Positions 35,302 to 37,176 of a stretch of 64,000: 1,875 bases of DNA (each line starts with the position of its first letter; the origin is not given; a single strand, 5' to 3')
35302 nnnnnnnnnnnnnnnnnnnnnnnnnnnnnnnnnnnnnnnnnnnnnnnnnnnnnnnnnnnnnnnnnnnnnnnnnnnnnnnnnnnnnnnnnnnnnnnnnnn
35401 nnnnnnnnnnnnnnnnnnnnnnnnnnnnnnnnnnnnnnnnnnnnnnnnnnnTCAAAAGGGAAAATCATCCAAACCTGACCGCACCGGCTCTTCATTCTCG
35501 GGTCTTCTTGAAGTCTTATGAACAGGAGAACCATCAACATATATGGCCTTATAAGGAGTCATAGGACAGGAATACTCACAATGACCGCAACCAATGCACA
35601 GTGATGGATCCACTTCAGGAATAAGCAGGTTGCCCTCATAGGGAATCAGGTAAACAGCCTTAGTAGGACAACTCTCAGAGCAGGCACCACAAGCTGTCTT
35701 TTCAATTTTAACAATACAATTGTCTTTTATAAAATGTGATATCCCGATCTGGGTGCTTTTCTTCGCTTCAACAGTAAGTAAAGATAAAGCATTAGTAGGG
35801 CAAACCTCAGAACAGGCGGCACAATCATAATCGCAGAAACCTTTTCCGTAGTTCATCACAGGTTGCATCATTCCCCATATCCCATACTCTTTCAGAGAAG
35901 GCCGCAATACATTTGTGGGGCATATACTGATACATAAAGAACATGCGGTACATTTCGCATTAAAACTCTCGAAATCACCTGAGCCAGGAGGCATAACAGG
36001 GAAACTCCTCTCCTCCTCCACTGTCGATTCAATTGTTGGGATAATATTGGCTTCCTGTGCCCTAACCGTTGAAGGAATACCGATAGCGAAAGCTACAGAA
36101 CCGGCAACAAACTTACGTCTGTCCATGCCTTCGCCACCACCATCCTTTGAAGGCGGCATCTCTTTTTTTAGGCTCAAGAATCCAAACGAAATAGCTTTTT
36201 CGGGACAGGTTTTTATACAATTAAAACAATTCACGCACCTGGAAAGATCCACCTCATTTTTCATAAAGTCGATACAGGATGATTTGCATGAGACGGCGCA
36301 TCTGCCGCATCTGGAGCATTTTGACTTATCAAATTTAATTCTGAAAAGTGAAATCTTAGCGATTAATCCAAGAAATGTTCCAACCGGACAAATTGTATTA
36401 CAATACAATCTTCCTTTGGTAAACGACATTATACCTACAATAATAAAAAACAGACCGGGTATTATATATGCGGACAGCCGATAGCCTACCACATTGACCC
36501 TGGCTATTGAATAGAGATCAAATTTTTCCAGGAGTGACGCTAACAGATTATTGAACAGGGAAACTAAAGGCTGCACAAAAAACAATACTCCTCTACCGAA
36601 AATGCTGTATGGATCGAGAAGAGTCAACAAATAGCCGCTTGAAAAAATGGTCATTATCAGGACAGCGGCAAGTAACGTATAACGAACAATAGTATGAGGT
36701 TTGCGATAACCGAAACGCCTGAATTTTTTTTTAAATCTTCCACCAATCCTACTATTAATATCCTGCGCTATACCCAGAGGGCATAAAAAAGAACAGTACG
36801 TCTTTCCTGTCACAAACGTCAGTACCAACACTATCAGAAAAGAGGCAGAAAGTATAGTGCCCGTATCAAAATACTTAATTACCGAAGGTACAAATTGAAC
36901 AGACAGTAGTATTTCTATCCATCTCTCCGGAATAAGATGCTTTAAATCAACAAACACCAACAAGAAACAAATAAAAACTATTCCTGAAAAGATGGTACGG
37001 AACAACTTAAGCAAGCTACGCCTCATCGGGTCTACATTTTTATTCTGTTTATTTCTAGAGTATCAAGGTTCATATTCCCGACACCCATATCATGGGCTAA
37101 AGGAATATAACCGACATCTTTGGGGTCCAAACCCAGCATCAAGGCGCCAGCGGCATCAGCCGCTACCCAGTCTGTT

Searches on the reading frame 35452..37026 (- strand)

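Call 79: search_protein_families(library=ncbifam, proteins=[window:35452-37026:-], max_evalue=1e-10)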
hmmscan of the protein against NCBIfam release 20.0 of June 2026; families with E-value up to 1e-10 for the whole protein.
window:35452-37026:- (524 aa): 13 families
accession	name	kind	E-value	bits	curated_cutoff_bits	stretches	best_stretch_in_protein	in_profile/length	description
TIGR02163.1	napH_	subfamily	1.2e-27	97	213.05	2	175-281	144-253/255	NapH/MauN family ferredoxin-type protein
NF007013.0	PRK09477.1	equivalog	2.5e-25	89.2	234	1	175-284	167-279/286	quinol dehydrogenase ferredoxin subunit NapH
TIGR00402.1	napF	equivalog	1.2e-18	67.5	102.2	1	332-490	12-146/149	ferredoxin-type protein NapF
NF058577.1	FdxA_fam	equivalog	2.1e-15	56.6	65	0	430-489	2-50/52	4Fe-4S ferredoxin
NF007012.0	PRK09476.1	equivalog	4.5e-15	55.5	269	1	301-497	9-205/254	ferredoxin-type protein NapG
NF045874.1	Vhu_polyferre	exception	8.5e-15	54.4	600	0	357-494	226-348/381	F420-non-reducing hydrogenase associated-polyferredoxin VhuB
TIGR01971.1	NuoI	subfamily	3.6e-14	52.4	113.05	0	356-416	41-100/121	NADH-quinone oxidoreductase, chain I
NF042909.1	FMH_DH_FwdF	exception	8.4e-14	51.4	375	0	347-419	247-316/336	tungsten-dependent formylmethanofuran dehydrogenase subunit FwdF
TIGR00397.1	mauM_napG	subfamily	1.6e-13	50.7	178.85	1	340-489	36-189/213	MauM/NapG family ferredoxin-type protein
NF038196.1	ferrodoxin_EFR1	subfamily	3.6e-13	50.1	75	0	233-285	183-235/242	EFR1 family ferrodoxin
NF043039.1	HgcAB_like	equivalog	8.1e-13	48.7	285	0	111-280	182-350/350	HgcAB-like fusion protein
TIGR02700.1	flavo_MJ0208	hypoth_equivalog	4.7e-12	45.7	251.35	0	211-282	126-197/234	dihydromethanopterin reductase (acceptor)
NF006076.0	PRK08222.1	equivalog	7.5e-12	45.4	270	0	401-460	42-92/181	hydrogenase 4 subunit H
